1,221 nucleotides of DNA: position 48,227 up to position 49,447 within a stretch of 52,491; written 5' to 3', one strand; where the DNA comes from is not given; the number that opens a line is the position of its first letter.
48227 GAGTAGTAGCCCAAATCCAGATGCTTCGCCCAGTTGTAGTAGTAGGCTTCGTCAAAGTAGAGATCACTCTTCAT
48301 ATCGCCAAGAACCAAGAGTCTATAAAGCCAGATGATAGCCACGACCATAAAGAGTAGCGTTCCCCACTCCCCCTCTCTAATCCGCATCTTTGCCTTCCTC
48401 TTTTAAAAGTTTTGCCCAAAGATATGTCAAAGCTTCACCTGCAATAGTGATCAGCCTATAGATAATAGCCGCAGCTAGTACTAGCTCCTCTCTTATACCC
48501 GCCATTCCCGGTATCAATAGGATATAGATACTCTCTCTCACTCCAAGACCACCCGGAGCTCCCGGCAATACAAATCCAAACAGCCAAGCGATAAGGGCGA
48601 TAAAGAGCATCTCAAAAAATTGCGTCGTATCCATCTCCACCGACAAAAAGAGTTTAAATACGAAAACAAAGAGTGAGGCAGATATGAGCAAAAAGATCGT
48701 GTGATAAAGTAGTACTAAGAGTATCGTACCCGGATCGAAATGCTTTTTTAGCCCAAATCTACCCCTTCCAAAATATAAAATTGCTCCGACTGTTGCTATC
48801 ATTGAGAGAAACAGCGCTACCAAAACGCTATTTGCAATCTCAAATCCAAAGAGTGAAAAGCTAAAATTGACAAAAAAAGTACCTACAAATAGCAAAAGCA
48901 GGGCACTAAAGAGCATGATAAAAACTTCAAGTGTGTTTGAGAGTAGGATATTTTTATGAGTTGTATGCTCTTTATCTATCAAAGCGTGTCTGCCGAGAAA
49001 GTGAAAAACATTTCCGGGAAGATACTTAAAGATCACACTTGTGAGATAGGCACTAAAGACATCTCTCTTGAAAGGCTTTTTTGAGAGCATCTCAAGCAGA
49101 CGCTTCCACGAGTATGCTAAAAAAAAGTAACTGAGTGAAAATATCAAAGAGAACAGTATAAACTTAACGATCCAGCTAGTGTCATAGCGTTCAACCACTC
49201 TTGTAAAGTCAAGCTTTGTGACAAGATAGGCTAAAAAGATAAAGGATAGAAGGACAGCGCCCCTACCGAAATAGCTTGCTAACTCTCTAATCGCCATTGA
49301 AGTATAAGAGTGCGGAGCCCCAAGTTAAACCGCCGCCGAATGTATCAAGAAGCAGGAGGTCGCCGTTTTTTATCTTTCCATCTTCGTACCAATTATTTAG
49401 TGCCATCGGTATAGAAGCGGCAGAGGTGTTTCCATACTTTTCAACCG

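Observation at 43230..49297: Dual-phosphatase / dual-ArnT-like lipid remodelling module translationally coupled to plsX-fabH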

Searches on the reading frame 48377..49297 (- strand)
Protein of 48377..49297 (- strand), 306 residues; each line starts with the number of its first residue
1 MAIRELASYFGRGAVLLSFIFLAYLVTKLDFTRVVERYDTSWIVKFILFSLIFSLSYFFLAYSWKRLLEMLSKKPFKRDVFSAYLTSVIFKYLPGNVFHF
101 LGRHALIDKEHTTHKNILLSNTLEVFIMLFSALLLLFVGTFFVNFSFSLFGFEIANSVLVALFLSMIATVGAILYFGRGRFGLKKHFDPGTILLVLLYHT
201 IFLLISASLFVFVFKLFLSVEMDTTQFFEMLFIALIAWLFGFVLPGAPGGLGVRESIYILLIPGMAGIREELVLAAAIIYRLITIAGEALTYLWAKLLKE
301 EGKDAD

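Call 4: search_protein_families(library=pfam, proteins=[window:48377-49297:-], max_evalue=0.01)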
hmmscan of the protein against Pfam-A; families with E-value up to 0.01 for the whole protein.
window:48377-49297:- (306 aa): 1 family
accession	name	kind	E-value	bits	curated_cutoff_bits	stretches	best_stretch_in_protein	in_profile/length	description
PF03706.18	LPG_synthase_TM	-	3.4e-15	56.7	33.4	1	14-285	4-295/302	Lysylphosphatidylglycerol synthase TM region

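Call 5: search_protein_families(library=ncbifam, proteins=[window:48377-49297:-], max_evalue=0.01)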
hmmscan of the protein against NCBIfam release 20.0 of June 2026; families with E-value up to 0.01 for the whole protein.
window:48377-49297:- (306 aa): 1 family
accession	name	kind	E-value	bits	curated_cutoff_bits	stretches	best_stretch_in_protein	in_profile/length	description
NF033480.1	bifunc_MprF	equivalog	1.6e-06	26.7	600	1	21-283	19-281/841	bifunctional lysylphosphatidylglycerol flippase/synthetase MprF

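Call 51: find_homologous_proteins(query=window:48377-49297:-, max_evalue=0.00001)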
Query window:48377-49297:- (306 aa): 760 proteins with E <= 0.00001 among 8000 candidates; the best 120 are listed.
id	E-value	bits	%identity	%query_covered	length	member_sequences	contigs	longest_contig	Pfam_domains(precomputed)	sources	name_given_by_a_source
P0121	7.0e-187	638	100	100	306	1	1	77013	PF03706.19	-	-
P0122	3.7e-110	386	63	98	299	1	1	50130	PF03706.19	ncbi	-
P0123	1.6e-66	243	44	99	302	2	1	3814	PF03706.19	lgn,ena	-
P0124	2.4e-65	239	40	98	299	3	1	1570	PF03706.19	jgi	-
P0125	1.9e-64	236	43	98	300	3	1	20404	PF03706.19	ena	-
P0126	2.0e-60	223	42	96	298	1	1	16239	-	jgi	jgi:uncharacterized membrane protein YbhN (UPF0104 family)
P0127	3.7e-60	222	42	98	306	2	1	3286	PF03706.19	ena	-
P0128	9.1e-60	221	42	98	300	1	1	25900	PF03706.19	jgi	jgi:uncharacterized membrane protein YbhN (UPF0104 family)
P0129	3.9e-59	219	41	98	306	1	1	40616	PF03706.19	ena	-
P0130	5.8e-59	218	41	97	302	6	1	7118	PF03706.19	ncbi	-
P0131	6.1e-59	218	41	98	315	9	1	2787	PF03706.19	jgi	-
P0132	9.4e-58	214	40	88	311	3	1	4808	PF03706.19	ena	-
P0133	1.3e-57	214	40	100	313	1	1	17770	PF03706.19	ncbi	-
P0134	1.3e-56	211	39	100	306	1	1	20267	PF03706.19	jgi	jgi:uncharacterized membrane protein YbhN (UPF0104 family)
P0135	6.2e-55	205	37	98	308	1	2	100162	PF03706.19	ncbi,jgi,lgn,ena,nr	ncbi:MAG: hypothetical protein B6D59_03635 [Campylobacteraceae bacterium 4484_4]|nr:MAG: hypothetica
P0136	4.0e-54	202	38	100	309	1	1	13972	PF03706.19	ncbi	-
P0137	1.8e-51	194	40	94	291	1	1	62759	PF03706.19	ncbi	-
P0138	9.5e-51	191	38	97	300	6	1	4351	PF03706.19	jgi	jgi:uncharacterized membrane protein YbhN (UPF0104 family)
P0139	5.6e-49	186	39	83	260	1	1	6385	PF03706.19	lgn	-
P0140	4.1e-37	147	38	69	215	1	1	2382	PF03706.19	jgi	jgi:uncharacterized membrane protein YbhN (UPF0104 family)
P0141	1.6e-29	122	32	95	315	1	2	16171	PF03706.19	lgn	-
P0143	9.3e-29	119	28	92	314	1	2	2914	PF03706.19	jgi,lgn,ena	-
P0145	3.0e-28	118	32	94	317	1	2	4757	PF03706.19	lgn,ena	-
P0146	4.4e-27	114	30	93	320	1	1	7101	PF03706.19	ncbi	-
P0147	4.7e-27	114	30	95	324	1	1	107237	PF03706.19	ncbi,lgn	-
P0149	1.3e-26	112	32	92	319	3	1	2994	PF03706.19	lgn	-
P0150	4.3e-26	110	35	98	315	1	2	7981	PF03706.19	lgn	-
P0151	6.0e-26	110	28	99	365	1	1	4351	PF03706.19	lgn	-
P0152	1.2e-25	109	28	90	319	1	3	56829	PF03706.19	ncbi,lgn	-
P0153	2.2e-25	108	28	93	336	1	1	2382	PF03706.19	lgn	-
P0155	3.9e-25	107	30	91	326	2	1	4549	PF03706.19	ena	-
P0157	1.3e-24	106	34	96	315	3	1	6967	PF03706.19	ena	-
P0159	4.9e-24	104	29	99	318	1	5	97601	PF03706.19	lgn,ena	-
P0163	5.7e-23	100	30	83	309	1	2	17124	PF03706.19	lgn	-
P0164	6.4e-23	100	29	88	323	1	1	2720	PF03706.19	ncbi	-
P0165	9.0e-23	100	30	87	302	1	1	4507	PF03706.19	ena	-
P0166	1.0e-22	99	29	99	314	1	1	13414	PF03706.19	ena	-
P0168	2.0e-22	98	30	85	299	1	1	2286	PF03706.19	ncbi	-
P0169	2.1e-22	98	30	92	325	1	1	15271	PF03706.19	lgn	-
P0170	2.2e-22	98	29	84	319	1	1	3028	PF03706.19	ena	-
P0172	3.2e-22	98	27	98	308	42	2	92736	PF03706.19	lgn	-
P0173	4.2e-22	97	27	97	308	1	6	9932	PF03706.19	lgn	-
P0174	4.3e-22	97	29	81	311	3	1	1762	PF03706.19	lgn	-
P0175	5.6e-22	97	30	79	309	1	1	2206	PF03706.19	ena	-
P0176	6.0e-22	97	33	96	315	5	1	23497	PF03706.19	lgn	-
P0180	1.4e-21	96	30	93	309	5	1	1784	PF03706.19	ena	-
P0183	2.6e-21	95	32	92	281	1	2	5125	PF03706.19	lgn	-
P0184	3.1e-21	94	29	93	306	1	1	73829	PF03706.19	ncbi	-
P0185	3.2e-21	94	28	97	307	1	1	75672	PF03706.19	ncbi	-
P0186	3.2e-21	94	28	88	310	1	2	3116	PF03706.19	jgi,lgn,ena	-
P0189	4.4e-21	94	33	83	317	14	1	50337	PF03706.19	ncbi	-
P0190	5.6e-21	94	28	95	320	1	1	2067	PF03706.19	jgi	-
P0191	5.8e-21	94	30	72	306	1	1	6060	PF03706.19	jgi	jgi:uncharacterized membrane protein YbhN (UPF0104 family)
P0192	5.9e-21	94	27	95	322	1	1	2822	PF03706.19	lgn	-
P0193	6.3e-21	93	30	95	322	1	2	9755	PF03706.19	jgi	jgi:uncharacterized membrane protein YbhN (UPF0104 family)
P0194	7.0e-21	93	32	80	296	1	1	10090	PF03706.19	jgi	jgi:uncharacterized membrane protein YbhN (UPF0104 family)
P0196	8.0e-21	93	26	95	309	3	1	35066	PF03706.19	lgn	-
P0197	8.3e-21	93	43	39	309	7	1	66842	PF03706.19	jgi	jgi:uncharacterized membrane protein YbhN (UPF0104 family)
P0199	1.0e-20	93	32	77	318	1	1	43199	PF03706.19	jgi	jgi:glycosyltransferase 2 family protein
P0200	1.1e-20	93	32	78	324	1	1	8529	PF03706.19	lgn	-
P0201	1.3e-20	92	27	92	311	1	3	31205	PF03706.19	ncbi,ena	-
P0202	1.9e-20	92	30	86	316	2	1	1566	PF03706.19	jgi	jgi:uncharacterized membrane protein YbhN (UPF0104 family)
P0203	2.3e-20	92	32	74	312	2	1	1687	PF03706.19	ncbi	-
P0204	2.4e-20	92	33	79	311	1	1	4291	PF03706.19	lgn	-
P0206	2.6e-20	91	28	77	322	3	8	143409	PF03706.19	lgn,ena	-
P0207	3.1e-20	91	33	81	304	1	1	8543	PF03706.19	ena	-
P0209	3.3e-20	91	29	85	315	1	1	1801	PF03706.19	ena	-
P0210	3.7e-20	91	32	74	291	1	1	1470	PF03706.19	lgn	-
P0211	3.8e-20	91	30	84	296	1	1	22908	PF03706.19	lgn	-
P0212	4.3e-20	91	27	99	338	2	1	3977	PF03706.19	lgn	-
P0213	4.4e-20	91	31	85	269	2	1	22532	PF03706.19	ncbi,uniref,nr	ncbi:lysylphosphatidylglycerol synthase domain-containing protein [Paramylibacter ulvae]|uniref:lysy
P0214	5.2e-20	90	28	77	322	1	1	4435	PF03706.19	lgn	-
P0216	5.7e-20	90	28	98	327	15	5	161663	PF03706.19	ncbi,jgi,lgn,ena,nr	ncbi:MAG: hypothetical protein IJM23_03070 [Lachnospiraceae bacterium]|nr:hypothetical protein [Lach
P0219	6.5e-20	90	32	96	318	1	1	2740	PF03706.19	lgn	-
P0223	8.6e-20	90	25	98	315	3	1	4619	PF03706.19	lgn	-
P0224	9.3e-20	90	30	81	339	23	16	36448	PF03706.19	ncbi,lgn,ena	-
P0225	1.0e-19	89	26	98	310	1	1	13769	PF03706.19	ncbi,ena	-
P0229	1.8e-19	89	30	74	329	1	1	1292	PF03706.19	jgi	jgi:hypothetical protein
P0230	2.1e-19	88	28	98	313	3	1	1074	PF03706.19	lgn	-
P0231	2.4e-19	88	26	99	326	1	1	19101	PF03706.19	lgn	-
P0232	2.5e-19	88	30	74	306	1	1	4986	PF03706.19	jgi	jgi:hypothetical protein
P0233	2.7e-19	88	29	79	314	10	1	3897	PF03706.19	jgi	jgi:uncharacterized membrane protein YbhN (UPF0104 family)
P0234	2.8e-19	88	28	90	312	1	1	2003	PF03706.19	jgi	jgi:glycosyltransferase 2 family protein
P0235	2.8e-19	88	29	79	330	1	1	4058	PF03706.19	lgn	-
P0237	4.6e-19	87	28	75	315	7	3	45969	PF03706.19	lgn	-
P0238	5.1e-19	87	28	81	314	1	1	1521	PF03706.19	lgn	-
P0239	5.2e-19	87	31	78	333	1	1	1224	PF03706.19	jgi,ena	-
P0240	5.4e-19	87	26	99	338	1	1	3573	PF03706.19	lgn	-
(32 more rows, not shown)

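Call 52: find_encoding_contigs(protein=P0135, flank=9000, max_places=1)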
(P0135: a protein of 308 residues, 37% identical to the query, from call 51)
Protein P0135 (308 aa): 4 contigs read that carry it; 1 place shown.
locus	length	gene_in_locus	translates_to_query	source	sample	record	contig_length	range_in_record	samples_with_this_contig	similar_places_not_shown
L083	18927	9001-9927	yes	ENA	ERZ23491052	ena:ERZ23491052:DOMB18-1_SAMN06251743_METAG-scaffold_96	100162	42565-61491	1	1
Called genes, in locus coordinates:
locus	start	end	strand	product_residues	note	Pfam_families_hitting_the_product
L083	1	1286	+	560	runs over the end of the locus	PF00128:Alpha-amylase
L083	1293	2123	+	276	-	PF00483:NTP_transferase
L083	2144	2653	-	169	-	PF13505:OMP_b-brl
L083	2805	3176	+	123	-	PF01042:Ribonuc_L-PSP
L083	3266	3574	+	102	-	PF00829:Ribosomal_L21p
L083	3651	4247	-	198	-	PF00578:AhpC-TSA, PF08534:Redoxin, PF10417:1-cysPrx_C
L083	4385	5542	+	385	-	PF00438:S-AdoMet_synt_N, PF02772:S-AdoMet_synt_M, PF02773:S-AdoMet_synt_C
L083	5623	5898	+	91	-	PF00037:Fer4 (weak), PF12797:Fer4_2 (faint), PF13237:Fer4_10 (weak), PF14697:Fer4_21 (weak), PF12838:Fer4_7, PF13187:Fer4_9 (weak)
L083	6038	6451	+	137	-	PF00334:NDK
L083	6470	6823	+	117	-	-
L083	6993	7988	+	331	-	PF02504:FA_synthesis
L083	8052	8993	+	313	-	PF00108:Thiolase_N, PF00195:Chal_sti_synt_N (weak), PF08545:ACP_syn_III, PF08541:ACP_syn_III_C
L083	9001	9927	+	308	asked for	PF03706:LPG_synthase_TM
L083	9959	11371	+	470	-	PF02366:PMT, PF13231:PMT_2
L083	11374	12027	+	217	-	PF01569:PAP2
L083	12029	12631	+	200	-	PF14378:PAP2_3 (weak), PF01569:PAP2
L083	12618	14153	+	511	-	PF02366:PMT, PF13231:PMT_2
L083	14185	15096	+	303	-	PF00535:Glycos_transf_2, PF10111:Glyco_tranf_2_2 (weak)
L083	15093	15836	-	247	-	-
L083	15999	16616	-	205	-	PF13114:RecO_N_2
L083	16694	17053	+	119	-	PF00310:GATase_2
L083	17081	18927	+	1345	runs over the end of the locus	PF00310:GATase_2, PF04898:Glu_syn_central, PF01645:Glu_synthase, PF01493:GXGXG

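Call 53: find_encoding_contigs(protein=P0137, flank=9000, max_places=1)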
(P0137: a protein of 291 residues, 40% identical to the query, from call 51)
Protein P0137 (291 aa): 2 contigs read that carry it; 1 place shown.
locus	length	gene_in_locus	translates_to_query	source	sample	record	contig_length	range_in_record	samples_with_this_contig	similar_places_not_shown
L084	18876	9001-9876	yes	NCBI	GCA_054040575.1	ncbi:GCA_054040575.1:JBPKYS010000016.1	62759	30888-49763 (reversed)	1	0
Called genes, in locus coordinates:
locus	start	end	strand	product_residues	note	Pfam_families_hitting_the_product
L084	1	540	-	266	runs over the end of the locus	PF00795:CN_hydrolase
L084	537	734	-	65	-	PF02609:Exonuc_VII_S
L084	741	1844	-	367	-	PF00561:Abhydrolase_1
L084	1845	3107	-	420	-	PF01053:Cys_Met_Meta_PP, PF00266:Aminotran_5 (weak), PF00155:Aminotran_1_2 (weak), PF01041:DegT_DnrJ_EryC1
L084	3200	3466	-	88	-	-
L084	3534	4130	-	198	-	PF00578:AhpC-TSA, PF08534:Redoxin, PF10417:1-cysPrx_C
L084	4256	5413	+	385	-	PF00438:S-AdoMet_synt_N, PF02772:S-AdoMet_synt_M, PF02773:S-AdoMet_synt_C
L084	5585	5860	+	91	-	PF00037:Fer4, PF12797:Fer4_2 (faint), PF13237:Fer4_10 (weak), PF14697:Fer4_21 (weak), PF12838:Fer4_7, PF13187:Fer4_9 (weak)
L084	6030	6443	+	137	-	PF00334:NDK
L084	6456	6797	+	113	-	-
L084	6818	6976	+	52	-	PF01783:Ribosomal_L32p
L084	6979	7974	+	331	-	PF02504:FA_synthesis, PF01515:PTA_PTB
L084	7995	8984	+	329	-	PF00108:Thiolase_N, PF08545:ACP_syn_III, PF08541:ACP_syn_III_C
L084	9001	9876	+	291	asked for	PF03706:LPG_synthase_TM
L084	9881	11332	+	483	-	PF02366:PMT, PF13231:PMT_2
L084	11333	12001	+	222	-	PF01569:PAP2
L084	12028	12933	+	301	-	PF00535:Glycos_transf_2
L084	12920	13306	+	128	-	PF01230:HIT (weak)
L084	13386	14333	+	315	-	PF20030:bpMoxR, PF05496:RuvB_N (faint), PF07726:AAA_3, PF07728:AAA_5, PF17863:AAA_lid_2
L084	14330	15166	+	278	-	PF01882:DUF58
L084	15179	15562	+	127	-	-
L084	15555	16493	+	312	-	PF07584:BatA (weak), PF00092:VWA, PF13519:VWA_2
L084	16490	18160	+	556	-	PF13519:VWA_2, PF12895:ANAPC3 (weak), PF13181:TPR_8 (faint), PF13414:TPR_11 (faint), PF13432:TPR_16 (weak), PF00515:TPR_1, PF07719:TPR_2 (weak)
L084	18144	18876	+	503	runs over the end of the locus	PF13584:BatD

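Call 54: find_encoding_contigs(protein=P0129, flank=9000, max_places=1)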
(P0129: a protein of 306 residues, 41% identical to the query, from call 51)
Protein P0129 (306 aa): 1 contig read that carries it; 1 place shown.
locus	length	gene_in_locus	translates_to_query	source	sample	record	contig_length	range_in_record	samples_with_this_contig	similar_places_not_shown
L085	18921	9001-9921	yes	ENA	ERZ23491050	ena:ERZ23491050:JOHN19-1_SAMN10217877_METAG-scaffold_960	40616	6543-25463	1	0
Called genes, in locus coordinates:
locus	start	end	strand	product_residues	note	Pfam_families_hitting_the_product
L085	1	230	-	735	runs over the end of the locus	PF00488:MutS_V, PF01713:Smr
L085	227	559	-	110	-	-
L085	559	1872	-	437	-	PF01225:Mur_ligase, PF08245:Mur_ligase_M, PF02875:Mur_ligase_C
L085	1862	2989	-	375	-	PF00155:Aminotran_1_2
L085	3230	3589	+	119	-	PF11015:DUF2853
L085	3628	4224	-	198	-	PF00578:AhpC-TSA, PF08534:Redoxin, PF10417:1-cysPrx_C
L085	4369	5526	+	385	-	PF00438:S-AdoMet_synt_N, PF02772:S-AdoMet_synt_M, PF02773:S-AdoMet_synt_C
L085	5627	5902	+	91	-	PF00037:Fer4 (weak), PF12797:Fer4_2 (faint), PF13237:Fer4_10 (weak), PF14697:Fer4_21 (weak), PF12838:Fer4_7, PF13187:Fer4_9 (weak)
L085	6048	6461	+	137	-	PF00334:NDK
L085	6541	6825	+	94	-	PF02620:YceD (weak)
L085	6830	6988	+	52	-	PF01783:Ribosomal_L32p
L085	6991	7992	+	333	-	PF02504:FA_synthesis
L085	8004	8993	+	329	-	PF00195:Chal_sti_synt_N (faint), PF00108:Thiolase_N, PF08545:ACP_syn_III, PF08541:ACP_syn_III_C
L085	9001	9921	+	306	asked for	PF03706:LPG_synthase_TM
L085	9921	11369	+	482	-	PF02366:PMT, PF13231:PMT_2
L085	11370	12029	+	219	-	PF14378:PAP2_3 (weak), PF01569:PAP2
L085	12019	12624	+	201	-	PF01569:PAP2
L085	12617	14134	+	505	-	PF02366:PMT, PF13231:PMT_2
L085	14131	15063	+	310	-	PF00535:Glycos_transf_2, PF10111:Glyco_tranf_2_2 (weak)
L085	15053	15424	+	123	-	PF01230:HIT (weak)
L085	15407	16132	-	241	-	-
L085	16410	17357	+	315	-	PF20030:bpMoxR, PF05496:RuvB_N (faint), PF07726:AAA_3, PF07728:AAA_5, PF17863:AAA_lid_2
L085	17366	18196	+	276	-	PF01882:DUF58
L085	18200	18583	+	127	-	-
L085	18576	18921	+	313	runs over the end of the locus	PF00092:VWA, PF13519:VWA_2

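Call 64: predict_structure(alignment_id=A2)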
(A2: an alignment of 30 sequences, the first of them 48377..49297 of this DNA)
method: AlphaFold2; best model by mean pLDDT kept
length: 306 residues; sequences in the alignment: 30
mean_pLDDT: 86.0   pTM: 0.84
mean pLDDT of the five models: 86.0, 85.2, 84.2, 83.6, 83.2
residues with pLDDT >= 90: 148; 70-90: 130; 50-70: 23; < 50: 5
segments of 3 or more residues with pLDDT < 50: 304-306
pLDDT, mean of each block of 10 residues (from residue 1): 81 76 76 86 97 98 95 89 91 73 77 87 92 92 78 75 85 79 77 96 98 96 93 94 68 86 90 93 94 90 50
secondary structure, 60 per line:
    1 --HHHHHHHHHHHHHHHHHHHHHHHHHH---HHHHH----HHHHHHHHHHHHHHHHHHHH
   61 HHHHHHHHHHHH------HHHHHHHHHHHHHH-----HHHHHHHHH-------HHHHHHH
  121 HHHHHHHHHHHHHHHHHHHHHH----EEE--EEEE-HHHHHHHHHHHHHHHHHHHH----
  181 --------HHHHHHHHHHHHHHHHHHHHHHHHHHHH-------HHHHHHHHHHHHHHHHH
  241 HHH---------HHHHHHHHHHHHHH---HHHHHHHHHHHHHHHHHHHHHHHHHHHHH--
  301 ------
elements in order: H3-28 H32-36 H41-72 H79-92 H98-106 H114-142 E147-149 E152-155 H157-176 H189-216 H224-243 H253-266 H270-298

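Call 66: search_solved_structures(query=A2, max_evalue=0.1, show_alignments=1)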
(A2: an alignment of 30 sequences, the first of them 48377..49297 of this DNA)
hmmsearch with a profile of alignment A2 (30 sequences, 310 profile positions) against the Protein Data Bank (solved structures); distinct sequences matched with E-value up to 0.1: 4.
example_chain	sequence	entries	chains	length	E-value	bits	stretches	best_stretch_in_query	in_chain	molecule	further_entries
9j8q_A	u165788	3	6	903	0.0022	20.9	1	130-291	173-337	Phosphatidylglycerol lysyltransferase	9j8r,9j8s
9w51_A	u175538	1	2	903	0.0022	20.9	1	130-291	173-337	Phosphatidylglycerol lysyltransferase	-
9goe_A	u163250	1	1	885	0.0026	20.7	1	130-291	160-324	Phosphatidylglycerol lysyltransferase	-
9w50_A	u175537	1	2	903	0.0037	20.2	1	130-291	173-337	Phosphatidylglycerol lysyltransferase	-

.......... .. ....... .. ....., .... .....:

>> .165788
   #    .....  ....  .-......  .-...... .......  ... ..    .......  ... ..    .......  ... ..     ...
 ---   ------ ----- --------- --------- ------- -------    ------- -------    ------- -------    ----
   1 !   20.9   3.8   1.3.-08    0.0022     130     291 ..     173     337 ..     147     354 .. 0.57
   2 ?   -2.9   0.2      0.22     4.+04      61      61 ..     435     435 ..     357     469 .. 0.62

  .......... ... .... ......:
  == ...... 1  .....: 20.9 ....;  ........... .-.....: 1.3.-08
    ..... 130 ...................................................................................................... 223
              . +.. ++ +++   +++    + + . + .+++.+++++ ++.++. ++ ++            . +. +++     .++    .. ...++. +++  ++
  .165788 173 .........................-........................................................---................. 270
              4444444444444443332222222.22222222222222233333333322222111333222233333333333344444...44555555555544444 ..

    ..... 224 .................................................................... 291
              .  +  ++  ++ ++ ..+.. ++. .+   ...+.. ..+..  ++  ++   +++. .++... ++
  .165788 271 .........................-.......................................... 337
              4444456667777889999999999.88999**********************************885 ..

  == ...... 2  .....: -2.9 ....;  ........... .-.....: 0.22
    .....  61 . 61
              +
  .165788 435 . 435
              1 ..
